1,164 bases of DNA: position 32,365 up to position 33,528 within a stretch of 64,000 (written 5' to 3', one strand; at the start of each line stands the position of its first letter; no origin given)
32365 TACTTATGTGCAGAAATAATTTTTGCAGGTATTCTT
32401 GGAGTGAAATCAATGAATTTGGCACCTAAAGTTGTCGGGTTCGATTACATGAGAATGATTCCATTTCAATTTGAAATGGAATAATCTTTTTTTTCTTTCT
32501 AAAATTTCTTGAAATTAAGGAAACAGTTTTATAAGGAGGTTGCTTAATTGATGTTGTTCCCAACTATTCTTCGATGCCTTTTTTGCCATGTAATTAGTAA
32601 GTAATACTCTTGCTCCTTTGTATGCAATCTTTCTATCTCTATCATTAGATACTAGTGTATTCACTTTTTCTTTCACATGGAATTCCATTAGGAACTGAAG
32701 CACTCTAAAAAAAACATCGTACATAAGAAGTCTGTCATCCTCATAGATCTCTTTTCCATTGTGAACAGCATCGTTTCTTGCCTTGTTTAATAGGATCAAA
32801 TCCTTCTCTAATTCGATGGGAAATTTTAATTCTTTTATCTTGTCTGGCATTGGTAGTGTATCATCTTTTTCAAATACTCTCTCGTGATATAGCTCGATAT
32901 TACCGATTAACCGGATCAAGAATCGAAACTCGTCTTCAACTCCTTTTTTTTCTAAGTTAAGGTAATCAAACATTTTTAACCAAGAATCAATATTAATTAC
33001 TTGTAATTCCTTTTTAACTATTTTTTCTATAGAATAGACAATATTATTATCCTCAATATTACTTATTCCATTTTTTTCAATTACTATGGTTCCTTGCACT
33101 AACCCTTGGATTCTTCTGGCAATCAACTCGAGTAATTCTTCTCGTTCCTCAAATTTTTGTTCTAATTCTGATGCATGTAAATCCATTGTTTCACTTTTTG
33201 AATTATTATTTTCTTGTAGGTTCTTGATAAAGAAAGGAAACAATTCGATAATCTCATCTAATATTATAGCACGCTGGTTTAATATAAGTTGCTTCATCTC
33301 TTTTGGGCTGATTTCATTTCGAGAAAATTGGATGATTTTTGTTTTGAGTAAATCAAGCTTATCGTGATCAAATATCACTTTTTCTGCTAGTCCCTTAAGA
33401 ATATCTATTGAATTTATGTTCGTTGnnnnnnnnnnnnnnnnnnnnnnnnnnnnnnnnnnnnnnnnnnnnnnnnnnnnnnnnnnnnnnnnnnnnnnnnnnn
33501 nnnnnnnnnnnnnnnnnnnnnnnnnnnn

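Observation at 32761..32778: RNxxxH (HEPN-type) motif in the terminal gene of the operon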

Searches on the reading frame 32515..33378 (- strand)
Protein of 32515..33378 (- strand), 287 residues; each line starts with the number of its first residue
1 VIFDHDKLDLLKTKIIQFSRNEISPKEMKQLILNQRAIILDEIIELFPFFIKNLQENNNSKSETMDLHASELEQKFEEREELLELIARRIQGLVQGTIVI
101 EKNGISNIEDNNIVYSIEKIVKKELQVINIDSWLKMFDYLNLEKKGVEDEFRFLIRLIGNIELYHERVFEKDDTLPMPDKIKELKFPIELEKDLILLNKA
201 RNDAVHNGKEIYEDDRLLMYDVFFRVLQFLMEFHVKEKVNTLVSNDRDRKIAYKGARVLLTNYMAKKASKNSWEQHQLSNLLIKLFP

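Call 3: search_protein_families(library=pfam, proteins=[window:32515-33378:-], max_evalue=1)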
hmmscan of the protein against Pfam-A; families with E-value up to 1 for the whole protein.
window:32515-33378:- (287 aa): 1 family
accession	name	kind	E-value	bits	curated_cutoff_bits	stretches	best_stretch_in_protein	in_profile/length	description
PF14140.11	YpzI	-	0.14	12.3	27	1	243-267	16-40/42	YpzI-like protein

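Call 4: search_protein_families(library=padloc, proteins=[window:32515-33378:-], max_evalue=1)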
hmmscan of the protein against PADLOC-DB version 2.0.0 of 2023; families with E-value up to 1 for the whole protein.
window:32515-33378:- (287 aa): 0 families

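Call 5: find_homologous_proteins(query=window:32515-33378:-, max_evalue=0.001)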
Query window:32515-33378:- (287 aa): 14 proteins with E <= 0.001 among 2144 candidates.
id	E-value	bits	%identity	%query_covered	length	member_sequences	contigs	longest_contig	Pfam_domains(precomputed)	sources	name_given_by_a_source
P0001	9.1e-160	548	100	91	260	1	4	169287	-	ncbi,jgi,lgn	-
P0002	1.4e-127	443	74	100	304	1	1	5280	-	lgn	-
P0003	6.4e-124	431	71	100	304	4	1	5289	-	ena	-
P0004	2.8e-123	429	71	100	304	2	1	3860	-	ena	-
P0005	1.4e-119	417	71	100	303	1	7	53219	-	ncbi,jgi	ncbi:MAG: hypothetical protein ACTSVI_06995 [Promethearchaeota archaeon]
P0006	3.4e-117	409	68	100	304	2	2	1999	-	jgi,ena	-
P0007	2.1e-116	406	68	100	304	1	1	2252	-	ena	-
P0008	2.4e-115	403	67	100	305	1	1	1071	-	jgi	jgi:hypothetical protein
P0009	1.1e-114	401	67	100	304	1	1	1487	-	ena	-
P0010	1.1e-114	401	68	100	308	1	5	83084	-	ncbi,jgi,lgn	-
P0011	1.9e-114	400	64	100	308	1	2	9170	-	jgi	jgi:hypothetical protein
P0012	1.6e-110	387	66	100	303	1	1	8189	-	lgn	-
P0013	1.0e-100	355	76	81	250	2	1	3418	-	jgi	-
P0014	8.1e-98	345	62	98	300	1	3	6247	-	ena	-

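Call 12: find_encoding_contigs(protein=P0005, flank=10000, max_places=3)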
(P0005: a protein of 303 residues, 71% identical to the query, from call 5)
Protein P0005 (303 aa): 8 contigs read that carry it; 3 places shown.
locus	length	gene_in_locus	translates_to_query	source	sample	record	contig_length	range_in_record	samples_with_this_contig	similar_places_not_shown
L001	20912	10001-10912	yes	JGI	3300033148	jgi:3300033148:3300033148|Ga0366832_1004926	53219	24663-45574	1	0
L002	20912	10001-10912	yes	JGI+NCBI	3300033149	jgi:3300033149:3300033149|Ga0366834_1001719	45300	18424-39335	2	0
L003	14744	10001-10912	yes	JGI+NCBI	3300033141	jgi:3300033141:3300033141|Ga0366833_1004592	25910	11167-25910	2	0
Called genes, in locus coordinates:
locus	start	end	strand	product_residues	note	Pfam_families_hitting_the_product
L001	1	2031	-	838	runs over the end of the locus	PF00270:DEAD, PF04851:ResIII, PF00271:Helicase_C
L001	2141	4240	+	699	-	PF14520:HHH_5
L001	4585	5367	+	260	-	-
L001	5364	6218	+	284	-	-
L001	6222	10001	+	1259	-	-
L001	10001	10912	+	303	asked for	-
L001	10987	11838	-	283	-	PF00899:ThiF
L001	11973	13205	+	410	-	-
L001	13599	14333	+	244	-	-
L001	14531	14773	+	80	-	-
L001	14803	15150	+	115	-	-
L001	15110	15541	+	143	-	-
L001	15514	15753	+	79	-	-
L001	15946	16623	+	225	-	PF00227:Proteasome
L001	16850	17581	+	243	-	PF23355:IFT52_GIFT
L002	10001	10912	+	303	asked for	-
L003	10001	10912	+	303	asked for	-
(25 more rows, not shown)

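Call 13: find_encoding_contigs(protein=P0010, flank=10000, max_places=3)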
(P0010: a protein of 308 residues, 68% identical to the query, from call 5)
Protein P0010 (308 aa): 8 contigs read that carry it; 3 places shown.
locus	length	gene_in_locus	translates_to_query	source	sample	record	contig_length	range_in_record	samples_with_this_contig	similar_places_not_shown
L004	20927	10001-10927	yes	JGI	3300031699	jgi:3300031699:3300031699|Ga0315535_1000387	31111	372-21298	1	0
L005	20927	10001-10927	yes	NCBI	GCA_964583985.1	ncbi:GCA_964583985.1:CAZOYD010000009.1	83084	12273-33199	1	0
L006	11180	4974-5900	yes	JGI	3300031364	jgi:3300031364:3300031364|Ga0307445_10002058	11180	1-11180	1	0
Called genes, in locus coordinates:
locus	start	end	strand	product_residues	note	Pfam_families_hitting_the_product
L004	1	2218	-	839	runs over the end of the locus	PF00270:DEAD, PF04851:ResIII, PF00271:Helicase_C, PF21280:Helicase_dom4_arc (weak)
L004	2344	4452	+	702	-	PF00633:HHH (faint), PF10391:DNA_pol_lambd_f (faint), PF14520:HHH_5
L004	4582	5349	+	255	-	-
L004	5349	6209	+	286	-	-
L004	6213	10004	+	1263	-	-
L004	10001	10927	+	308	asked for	-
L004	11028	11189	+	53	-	-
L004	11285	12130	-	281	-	PF00899:ThiF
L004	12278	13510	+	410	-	-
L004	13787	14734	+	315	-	-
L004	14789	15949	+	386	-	-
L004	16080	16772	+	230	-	PF00227:Proteasome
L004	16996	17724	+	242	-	PF23355:IFT52_GIFT (faint)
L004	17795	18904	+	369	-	PF04055:Radical_SAM, PF13353:Fer4_12 (weak)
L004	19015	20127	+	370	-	PF14520:HHH_5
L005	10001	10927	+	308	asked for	-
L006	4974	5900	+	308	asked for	-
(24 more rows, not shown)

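Call 14: search_solved_structures(query=A1, max_evalue=10, show_alignments=3)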
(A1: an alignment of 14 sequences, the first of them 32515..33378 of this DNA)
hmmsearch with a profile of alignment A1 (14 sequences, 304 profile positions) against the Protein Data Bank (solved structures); distinct sequences matched with E-value up to 10: 2.
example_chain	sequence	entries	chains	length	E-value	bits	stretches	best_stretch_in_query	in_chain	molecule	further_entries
9cdg_A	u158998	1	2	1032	1.6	11.2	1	69-140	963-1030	ATPase MORC2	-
9cdf_A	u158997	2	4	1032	1.7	11.1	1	69-140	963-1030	ATPase MORC2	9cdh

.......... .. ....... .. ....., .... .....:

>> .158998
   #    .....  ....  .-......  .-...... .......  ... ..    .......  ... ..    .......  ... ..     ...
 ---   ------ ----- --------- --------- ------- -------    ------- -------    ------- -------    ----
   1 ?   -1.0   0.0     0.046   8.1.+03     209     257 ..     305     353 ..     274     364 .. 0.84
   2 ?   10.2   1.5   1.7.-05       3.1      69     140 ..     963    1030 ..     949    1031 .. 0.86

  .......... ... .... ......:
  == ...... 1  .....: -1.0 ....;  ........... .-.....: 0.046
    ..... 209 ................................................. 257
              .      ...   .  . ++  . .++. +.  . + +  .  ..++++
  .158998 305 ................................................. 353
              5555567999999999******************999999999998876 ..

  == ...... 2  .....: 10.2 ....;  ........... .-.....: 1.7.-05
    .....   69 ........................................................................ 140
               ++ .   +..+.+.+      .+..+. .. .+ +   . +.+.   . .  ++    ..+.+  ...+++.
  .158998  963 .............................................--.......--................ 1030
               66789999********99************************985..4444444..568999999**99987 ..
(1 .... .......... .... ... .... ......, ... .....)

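Call 17: search_protein_families(library=pfam, alignment_id=A1, max_evalue=10)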
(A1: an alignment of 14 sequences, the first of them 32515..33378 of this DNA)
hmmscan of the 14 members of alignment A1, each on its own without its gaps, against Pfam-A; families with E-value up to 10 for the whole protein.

A. member 1, window:32515-33378:- (287 aa): 1 family
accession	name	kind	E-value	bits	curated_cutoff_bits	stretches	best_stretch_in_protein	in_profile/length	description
PF14140.11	YpzI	-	0.14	12.3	27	1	243-267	16-40/42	YpzI-like protein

B. families by the number of members that match (of 14 scanned): 6 families
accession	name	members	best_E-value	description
PF13643.11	DUF4145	7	0.083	Domain of unknown function (DUF4145)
PF15898.10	PRKG1_interact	5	0.00079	cGMP-dependent protein kinase interacting domain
PF17866.7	AAA_lid_6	1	0.01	AAA lid domain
PF23232.1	AAA_lid_13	1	0.029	Fungal AAA+ ATPase lid domain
PF14140.11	YpzI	1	0.14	YpzI-like protein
PF05205.17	COMPASS-Shg1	1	7.1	COMPASS (Complex proteins associated with Set1p) component shg1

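Call 18: search_protein_families(library=pfam, proteins=[P0002, P0003, P0004, P0005, P0006, P0007, P0008, P0009, P0010, P0014], max_evalue=10)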
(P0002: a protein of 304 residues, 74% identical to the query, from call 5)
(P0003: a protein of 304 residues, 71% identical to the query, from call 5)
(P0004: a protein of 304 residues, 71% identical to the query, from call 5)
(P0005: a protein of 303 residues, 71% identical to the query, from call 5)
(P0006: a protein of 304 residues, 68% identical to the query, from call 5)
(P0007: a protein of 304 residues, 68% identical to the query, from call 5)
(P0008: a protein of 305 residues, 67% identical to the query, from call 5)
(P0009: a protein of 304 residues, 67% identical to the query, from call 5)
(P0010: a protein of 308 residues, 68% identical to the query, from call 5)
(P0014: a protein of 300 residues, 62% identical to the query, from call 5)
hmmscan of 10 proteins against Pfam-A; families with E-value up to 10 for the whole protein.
P0002 (304 aa): 1 family
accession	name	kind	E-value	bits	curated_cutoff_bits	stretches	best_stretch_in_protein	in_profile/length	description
PF13643.11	DUF4145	-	0.15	12.6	23.1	1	214-239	61-86/88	Domain of unknown function (DUF4145)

P0003 (304 aa): 2 families
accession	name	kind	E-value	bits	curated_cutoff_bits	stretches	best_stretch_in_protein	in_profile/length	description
PF15898.10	PRKG1_interact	-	0.033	15.3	32.4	1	86-177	13-98/101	cGMP-dependent protein kinase interacting domain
PF13643.11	DUF4145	-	0.11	13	23.1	1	212-239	59-86/88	Domain of unknown function (DUF4145)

P0004 (304 aa): 2 families
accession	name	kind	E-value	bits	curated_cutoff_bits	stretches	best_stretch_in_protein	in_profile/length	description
PF15898.10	PRKG1_interact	-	0.037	15.1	32.4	1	103-177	20-98/101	cGMP-dependent protein kinase interacting domain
PF13643.11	DUF4145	-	0.36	11.3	23.1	1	188-239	33-86/88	Domain of unknown function (DUF4145)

P0005 (303 aa): 0 families

P0006 (304 aa): 0 families

P0007 (304 aa): 2 families
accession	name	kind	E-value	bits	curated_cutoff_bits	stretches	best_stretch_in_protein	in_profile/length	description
PF13643.11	DUF4145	-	0.22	12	23.1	1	213-239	60-86/88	Domain of unknown function (DUF4145)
PF05205.17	COMPASS-Shg1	-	7.1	7.9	24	1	253-299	55-97/102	COMPASS (Complex proteins associated with Set1p) component shg1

P0008 (305 aa): 0 families

P0009 (304 aa): 1 family
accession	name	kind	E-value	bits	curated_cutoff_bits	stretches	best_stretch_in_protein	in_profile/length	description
PF15898.10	PRKG1_interact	-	0.0097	17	32.4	1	82-175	9-96/101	cGMP-dependent protein kinase interacting domain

P0010 (308 aa): 1 family
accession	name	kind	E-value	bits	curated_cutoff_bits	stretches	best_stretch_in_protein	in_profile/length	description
PF13643.11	DUF4145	-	0.084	13.4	23.1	1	218-243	61-86/88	Domain of unknown function (DUF4145)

P0014 (300 aa): 0 families

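Call 19: predict_structure(alignment_id=A1)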
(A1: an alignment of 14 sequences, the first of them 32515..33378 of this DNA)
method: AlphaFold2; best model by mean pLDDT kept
length: 287 residues; sequences in the alignment: 14
mean_pLDDT: 62.2   pTM: 0.54
mean pLDDT of the five models: 62.2, 52.0, 46.6, 44.2, 40.9
residues with pLDDT >= 90: 0; 70-90: 137; 50-70: 38; < 50: 112
segments of 3 or more residues with pLDDT < 50: 1-8, 14-23, 35-37, 40-111, 171-182, 270-272
pLDDT, mean of each block of 10 residues (from residue 1): 45 48 49 50 43 37 35 40 41 31 30 67 83 83 79 86 71 41 65 85 83 85 87 82 77 83 68 58 73
secondary structure, 60 per line:
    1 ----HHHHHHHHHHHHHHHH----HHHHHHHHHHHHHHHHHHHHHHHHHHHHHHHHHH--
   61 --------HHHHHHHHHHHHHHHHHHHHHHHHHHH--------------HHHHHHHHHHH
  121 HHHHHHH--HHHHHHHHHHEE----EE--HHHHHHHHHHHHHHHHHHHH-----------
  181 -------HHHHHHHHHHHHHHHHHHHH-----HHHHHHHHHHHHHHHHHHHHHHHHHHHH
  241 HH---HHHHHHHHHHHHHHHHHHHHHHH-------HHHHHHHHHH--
elements in order: H5-20 H25-58 H69-95 H110-127 H130-139 H150-169 H188-207 H213-242 H246-268 H276-285

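Call 21: search_protein_representatives(alignment_id=A1)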
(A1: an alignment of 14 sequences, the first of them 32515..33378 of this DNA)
Query: 14 sequences, 304 profile positions. Proteins with E-value up to 0.001 (for the whole library): 181; up to 1e-10: 45; up to 1e-30: 3. The best 150 are listed.
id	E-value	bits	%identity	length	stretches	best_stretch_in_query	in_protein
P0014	5.1e-150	515.3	-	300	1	1-304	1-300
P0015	3.0e-51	190.9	-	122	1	2-115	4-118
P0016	7.0e-31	124.0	-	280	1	11-277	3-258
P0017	5.3e-30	121.2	-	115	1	1-96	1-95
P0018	1.2e-24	103.5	-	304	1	11-252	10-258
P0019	2.2e-22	96.2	-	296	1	14-252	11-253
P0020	2.9e-19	85.9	-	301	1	14-253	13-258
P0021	3.8e-18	82.2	-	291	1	6-249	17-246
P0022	9.3e-18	80.9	-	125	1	1-111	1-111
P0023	1.6e-17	80.1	-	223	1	129-303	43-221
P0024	3.6e-17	79.0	-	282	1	4-249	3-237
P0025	2.2e-16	76.4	-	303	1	5-252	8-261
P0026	1.0e-15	74.3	-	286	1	138-281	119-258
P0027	1.2e-15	74.0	-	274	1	11-122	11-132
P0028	1.3e-15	74.0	-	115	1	11-118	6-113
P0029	1.9e-15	73.3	-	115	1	9-114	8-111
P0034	4.4e-13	65.6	-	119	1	11-110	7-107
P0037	3.9e-12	62.5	-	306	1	132-257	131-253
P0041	4.8e-12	62.2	-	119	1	4-109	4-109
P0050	2.1e-11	60.1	-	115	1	9-112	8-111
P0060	1.1e-10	57.7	-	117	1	13-111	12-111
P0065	2.1e-10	56.8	-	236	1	12-230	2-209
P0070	6.7e-10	55.1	-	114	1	9-110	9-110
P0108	1.2e-07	47.8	-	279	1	9-147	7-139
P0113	2.7e-07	46.6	-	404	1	137-249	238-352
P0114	2.7e-07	46.6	-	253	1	14-111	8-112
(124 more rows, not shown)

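Call 23: fold_search(model_id=the predicted structure, library=pdb)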
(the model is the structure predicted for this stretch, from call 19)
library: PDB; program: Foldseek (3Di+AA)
matches with E <= 10: 298; with E <= 0.001: 0
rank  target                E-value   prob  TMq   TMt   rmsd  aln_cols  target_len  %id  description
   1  6z0c_D                3.2e-01  0.10  0.12  0.15  20.3       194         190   14  Structure of in silico modelled artificial Maquette-3 protein (released 2021-03-17)
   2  6z0c_C                3.2e-01  0.09  0.12  0.15  22.4       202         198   12  Structure of in silico modelled artificial Maquette-3 protein (released 2021-03-17)
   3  9bj6_D                4.4e-01  0.08  0.11  0.18  18.5       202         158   14  Crystal structure of the HEPN family member AbiV, an RNase in a two-component antiphage system in Lactococcus lactis (released 2025-08-13)
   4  6z0c_A                5.1e-01  0.08  0.12  0.15  22.4       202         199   12  Structure of in silico modelled artificial Maquette-3 protein (released 2021-03-17)
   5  5yep_C                5.7e-01  0.20  0.14  0.26  11.8       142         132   17  Crystal structure of SO_3166-SO_3165 from Shewanella oneidensis (released 2018-03-28)
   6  5j4z_BC               6.3e-01  0.11  0.15  0.16  16.1       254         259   11  Architecture of tight respirasome (released 2016-09-21)
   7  3zhw_A                6.6e-01  0.12  0.13  0.22  15.8       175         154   11  X-ray Crystallographic Structural Characteristics of Arabidopsis Hemoglobin I and their Functional Implications (released 2013-03-06)
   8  6z0c_B                7.3e-01  0.07  0.12  0.16  20.6       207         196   14  Structure of in silico modelled artificial Maquette-3 protein (released 2021-03-17)
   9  8d9p                  8.1e-01  0.08  0.14  0.18  21.9       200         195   12  De Novo Photosynthetic Reaction Center Protein Equipped with Heme B and Mn(II) cations (released 2022-09-28)
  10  4qim                  8.5e-01  0.21  0.22  0.16  25.0       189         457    9  Structure of the human smoothened receptor in complex with ANTA XV (released 2014-07-23)
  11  9ynh_X                8.5e-01  0.08  0.14  0.09  40.6       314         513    8  Full-length human cytoplasmic dynein-1 in phi-like state bound to dynactin-p150glued and LIS1 (released 2026-01-28)
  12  3dht_A                9.0e-01  0.12  0.13  0.25  16.8       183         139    9  The Crystal Structure Determination of Rat (rattus norvegicus) Hemoglobin (released 2009-06-30)
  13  9bj7_W                9.0e-01  0.06  0.13  0.17  13.3       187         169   13  Crystal structure of the N-terminal truncated AbiV (residues 24-201) (released 2025-08-13)
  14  8d9o                  9.0e-01  0.06  0.11  0.15  23.4       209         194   13  De Novo Photosynthetic Reaction Center Protein in Apo-State (released 2022-09-28)
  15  8w6f_A                9.5e-01  0.13  0.16  0.25  20.3       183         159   14  Apo structure of HBC binder (released 2024-11-27)
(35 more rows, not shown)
